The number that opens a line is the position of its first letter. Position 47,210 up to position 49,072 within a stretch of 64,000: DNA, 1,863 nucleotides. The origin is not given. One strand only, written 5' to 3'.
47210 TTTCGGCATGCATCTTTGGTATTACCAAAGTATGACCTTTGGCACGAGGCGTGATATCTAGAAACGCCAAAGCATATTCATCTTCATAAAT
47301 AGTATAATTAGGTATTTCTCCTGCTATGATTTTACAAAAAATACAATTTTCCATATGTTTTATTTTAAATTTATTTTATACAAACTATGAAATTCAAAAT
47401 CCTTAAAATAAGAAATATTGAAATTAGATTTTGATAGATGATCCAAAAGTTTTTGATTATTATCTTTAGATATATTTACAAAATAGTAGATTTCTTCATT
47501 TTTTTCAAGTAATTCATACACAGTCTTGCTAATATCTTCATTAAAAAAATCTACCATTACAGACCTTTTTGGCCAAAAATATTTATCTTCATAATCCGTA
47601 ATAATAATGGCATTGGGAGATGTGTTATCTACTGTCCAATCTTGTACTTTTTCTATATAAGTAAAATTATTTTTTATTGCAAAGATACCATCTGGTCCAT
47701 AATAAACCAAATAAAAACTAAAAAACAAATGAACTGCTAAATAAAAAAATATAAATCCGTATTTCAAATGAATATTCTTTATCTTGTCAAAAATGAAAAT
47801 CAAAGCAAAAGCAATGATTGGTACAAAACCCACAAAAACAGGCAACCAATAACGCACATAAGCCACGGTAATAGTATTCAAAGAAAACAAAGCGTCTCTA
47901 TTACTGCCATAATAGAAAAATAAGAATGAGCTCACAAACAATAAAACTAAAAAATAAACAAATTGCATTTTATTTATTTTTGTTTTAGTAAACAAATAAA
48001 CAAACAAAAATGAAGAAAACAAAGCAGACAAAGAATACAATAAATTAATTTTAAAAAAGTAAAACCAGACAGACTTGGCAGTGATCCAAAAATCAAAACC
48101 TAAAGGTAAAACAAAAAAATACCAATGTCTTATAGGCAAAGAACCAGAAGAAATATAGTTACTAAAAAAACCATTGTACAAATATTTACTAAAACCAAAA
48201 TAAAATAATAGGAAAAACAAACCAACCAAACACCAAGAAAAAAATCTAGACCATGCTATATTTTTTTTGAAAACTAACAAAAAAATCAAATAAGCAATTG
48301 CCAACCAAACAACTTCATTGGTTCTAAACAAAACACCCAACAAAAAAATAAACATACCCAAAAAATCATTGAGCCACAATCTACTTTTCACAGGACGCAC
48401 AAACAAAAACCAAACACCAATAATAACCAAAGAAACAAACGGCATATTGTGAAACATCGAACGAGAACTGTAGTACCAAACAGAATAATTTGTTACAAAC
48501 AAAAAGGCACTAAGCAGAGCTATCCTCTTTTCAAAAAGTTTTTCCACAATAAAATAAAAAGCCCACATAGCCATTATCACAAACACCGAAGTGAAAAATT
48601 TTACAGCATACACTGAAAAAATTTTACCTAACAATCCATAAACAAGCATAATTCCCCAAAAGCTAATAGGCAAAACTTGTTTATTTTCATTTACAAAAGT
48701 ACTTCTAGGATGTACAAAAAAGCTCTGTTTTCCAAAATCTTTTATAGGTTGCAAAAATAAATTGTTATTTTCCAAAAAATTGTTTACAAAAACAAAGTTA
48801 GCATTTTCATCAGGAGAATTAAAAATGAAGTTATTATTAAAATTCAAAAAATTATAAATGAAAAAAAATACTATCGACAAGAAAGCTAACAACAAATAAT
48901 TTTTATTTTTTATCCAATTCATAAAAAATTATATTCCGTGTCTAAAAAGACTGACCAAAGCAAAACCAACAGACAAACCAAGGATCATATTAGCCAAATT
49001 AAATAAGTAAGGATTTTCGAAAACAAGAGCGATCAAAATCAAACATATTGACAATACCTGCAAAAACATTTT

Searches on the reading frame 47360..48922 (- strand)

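Call 71: search_protein_families(library=pfam, proteins=[window:47360-48922:-], max_evalue=0.001)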
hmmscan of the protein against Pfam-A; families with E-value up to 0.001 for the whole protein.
window:47360-48922:- (520 aa): 1 family
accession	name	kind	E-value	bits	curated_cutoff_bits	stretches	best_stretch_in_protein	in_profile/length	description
PF13231.12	PMT_2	-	5e-07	30.5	26.1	1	85-240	4-154/160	Dolichyl-phosphate-mannose-protein mannosyltransferase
